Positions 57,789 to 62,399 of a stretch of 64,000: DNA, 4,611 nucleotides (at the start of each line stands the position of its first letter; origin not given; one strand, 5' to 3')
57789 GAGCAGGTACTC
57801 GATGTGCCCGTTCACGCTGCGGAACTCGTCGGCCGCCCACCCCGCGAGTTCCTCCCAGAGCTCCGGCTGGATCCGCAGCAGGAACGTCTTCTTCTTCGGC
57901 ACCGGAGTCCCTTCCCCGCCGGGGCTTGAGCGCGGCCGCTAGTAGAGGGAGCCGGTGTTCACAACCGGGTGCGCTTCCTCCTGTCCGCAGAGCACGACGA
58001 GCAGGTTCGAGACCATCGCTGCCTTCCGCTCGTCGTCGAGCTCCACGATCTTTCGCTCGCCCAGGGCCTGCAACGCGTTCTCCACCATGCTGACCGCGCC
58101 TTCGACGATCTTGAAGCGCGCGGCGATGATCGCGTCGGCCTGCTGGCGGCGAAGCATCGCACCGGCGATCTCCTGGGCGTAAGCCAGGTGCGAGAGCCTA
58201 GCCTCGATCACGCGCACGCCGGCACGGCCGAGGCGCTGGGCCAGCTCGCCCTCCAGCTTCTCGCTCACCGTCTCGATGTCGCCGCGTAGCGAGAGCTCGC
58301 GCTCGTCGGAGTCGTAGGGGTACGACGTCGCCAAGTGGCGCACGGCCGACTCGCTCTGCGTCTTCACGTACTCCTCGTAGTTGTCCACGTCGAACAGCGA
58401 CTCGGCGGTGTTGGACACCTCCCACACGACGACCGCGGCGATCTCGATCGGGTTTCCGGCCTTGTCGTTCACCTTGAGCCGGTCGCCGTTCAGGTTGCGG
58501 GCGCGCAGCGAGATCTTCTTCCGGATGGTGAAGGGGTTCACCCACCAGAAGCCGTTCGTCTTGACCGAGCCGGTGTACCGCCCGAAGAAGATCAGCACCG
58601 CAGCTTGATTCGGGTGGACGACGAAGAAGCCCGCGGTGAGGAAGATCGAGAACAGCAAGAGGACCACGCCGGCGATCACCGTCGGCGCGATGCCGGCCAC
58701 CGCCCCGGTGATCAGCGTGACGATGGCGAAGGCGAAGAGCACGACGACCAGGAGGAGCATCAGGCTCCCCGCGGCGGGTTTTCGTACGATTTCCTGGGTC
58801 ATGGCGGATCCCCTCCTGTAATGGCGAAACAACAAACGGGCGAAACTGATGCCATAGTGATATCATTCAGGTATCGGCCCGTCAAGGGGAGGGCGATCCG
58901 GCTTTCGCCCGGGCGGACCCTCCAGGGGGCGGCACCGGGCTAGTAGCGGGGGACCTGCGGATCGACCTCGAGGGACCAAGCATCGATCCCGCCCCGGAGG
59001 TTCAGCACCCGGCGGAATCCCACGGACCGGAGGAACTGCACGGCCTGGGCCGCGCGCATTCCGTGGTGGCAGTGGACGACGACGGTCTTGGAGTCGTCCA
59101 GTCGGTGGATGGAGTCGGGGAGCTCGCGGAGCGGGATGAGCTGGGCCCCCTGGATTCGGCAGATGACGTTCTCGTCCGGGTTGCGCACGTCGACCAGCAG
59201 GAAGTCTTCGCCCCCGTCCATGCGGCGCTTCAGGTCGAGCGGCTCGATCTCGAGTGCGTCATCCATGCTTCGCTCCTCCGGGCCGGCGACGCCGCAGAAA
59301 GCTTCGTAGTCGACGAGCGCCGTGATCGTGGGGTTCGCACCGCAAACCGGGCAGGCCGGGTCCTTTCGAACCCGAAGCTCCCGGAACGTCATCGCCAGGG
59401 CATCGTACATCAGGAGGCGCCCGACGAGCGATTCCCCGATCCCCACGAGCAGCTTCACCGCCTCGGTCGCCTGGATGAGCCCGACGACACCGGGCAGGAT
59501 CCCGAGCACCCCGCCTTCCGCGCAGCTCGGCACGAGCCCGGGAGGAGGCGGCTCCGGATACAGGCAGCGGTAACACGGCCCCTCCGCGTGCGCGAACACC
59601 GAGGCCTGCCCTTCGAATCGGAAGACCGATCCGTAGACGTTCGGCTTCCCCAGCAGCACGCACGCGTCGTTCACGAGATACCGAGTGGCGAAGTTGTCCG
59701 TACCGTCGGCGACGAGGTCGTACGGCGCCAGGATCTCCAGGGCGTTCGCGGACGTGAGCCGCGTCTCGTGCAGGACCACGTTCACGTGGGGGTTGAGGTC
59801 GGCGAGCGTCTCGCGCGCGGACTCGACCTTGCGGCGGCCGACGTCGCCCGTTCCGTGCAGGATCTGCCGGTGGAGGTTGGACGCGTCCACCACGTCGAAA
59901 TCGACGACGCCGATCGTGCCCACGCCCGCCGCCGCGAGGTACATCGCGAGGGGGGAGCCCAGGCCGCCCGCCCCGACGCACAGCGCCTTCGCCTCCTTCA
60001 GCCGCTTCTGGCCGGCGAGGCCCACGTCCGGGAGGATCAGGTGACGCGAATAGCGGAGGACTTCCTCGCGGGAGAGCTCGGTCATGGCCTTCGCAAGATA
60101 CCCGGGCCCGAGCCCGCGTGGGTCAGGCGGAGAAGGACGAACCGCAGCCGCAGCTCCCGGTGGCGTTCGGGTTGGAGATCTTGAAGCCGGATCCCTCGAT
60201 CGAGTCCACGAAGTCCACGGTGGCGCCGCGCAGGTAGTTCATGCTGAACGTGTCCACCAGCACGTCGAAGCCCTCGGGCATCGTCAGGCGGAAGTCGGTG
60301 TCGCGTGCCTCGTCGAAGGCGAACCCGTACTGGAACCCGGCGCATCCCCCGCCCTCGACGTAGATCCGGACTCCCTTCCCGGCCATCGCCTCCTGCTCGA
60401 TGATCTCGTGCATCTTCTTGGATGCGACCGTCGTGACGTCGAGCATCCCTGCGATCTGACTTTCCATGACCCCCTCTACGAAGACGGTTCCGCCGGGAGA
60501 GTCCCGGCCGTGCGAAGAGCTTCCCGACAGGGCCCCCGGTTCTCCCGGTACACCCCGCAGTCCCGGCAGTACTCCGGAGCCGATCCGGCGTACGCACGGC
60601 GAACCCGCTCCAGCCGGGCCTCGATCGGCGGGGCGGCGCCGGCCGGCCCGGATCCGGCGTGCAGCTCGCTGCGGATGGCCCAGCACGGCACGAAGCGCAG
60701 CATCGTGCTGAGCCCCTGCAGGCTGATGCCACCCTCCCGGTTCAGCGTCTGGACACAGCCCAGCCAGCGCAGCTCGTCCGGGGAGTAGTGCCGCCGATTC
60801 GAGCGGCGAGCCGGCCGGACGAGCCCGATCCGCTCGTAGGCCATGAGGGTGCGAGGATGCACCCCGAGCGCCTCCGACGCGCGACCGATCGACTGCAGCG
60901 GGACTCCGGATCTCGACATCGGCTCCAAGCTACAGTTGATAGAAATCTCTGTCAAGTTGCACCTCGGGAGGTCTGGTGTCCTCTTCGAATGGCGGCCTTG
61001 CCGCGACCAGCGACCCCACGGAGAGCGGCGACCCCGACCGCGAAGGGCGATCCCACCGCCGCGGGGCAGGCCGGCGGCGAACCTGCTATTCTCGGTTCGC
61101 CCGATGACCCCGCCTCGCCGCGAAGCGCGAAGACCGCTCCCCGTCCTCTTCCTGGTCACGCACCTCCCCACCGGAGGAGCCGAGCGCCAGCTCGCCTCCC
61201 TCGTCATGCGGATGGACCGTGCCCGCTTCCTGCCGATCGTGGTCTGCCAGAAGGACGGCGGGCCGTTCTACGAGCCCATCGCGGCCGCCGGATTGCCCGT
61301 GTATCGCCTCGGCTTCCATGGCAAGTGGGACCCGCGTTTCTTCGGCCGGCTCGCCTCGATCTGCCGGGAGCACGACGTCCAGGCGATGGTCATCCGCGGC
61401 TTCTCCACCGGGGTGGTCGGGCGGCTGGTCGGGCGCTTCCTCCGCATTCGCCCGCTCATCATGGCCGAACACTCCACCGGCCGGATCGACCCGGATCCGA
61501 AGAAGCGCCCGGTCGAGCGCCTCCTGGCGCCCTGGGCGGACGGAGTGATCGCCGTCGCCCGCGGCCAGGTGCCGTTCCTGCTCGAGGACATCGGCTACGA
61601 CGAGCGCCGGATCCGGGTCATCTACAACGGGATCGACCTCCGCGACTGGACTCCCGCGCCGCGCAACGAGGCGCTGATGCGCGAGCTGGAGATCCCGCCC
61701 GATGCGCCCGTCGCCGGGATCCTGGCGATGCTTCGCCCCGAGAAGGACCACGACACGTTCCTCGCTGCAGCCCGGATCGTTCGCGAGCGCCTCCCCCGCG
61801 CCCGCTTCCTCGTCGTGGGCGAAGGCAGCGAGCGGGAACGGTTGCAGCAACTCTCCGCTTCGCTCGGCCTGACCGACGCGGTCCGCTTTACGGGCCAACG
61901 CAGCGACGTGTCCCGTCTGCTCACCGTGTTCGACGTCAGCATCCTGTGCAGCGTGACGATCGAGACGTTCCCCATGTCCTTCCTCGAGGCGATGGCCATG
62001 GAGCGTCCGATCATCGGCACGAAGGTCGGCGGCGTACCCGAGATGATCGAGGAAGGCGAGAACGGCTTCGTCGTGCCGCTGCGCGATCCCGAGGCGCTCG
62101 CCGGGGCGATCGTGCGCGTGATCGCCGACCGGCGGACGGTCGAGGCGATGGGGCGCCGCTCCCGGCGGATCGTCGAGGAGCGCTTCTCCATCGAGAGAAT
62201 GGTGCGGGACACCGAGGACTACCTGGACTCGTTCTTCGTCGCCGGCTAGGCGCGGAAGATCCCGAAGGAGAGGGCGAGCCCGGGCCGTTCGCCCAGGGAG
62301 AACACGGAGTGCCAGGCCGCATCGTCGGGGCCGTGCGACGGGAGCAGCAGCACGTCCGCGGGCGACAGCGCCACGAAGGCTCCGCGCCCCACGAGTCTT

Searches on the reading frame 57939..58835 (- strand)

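Call 24: search_protein_families(library=pfam, proteins=[window:57939-58835:-], max_evalue=0.00001)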
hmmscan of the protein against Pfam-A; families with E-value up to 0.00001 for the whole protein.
window:57939-58835:- (298 aa): 1 family
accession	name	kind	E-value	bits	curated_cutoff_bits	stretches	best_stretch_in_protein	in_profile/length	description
PF01145.31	Band_7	-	9.7e-23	81.5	23.6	1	72-243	2-171/176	SPFH domain / Band 7 family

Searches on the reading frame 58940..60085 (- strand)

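Call 24: search_protein_families(library=pfam, proteins=[window:58940-60085:-], max_evalue=0.00001)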
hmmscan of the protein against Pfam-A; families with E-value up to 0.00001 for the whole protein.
window:58940-60085:- (381 aa): 2 families
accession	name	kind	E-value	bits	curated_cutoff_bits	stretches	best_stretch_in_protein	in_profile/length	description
PF00899.27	ThiF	-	2.1e-85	286.1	28.1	1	12-247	1-238/238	ThiF family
PF00581.25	Rhodanese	-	5.2e-19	69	22.2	1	284-371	4-100/102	Rhodanese-like domain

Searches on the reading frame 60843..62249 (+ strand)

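Call 24: search_protein_families(library=pfam, proteins=[window:60843-62249:+], max_evalue=0.00001)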
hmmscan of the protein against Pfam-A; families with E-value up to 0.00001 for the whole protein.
window:60843-62249:+ (468 aa): 4 families
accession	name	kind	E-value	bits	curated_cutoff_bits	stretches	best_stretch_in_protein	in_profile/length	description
PF00534.26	Glycos_transf_1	-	2.4e-36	125.3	26.4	1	276-441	3-170/172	Glycosyl transferases group 1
PF13692.12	Glyco_trans_1_4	-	4e-35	121.6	27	1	290-429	3-142/142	Glycosyl transferases group 1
PF13439.12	Glyco_transf_4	-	4.3e-19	69.6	28.5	1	111-266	2-168/170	Glycosyltransferase Family 4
PF13579.12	Glyco_trans_4_4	-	2.8e-14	54.2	29.7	1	111-263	1-158/158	Glycosyl transferase 4-like domain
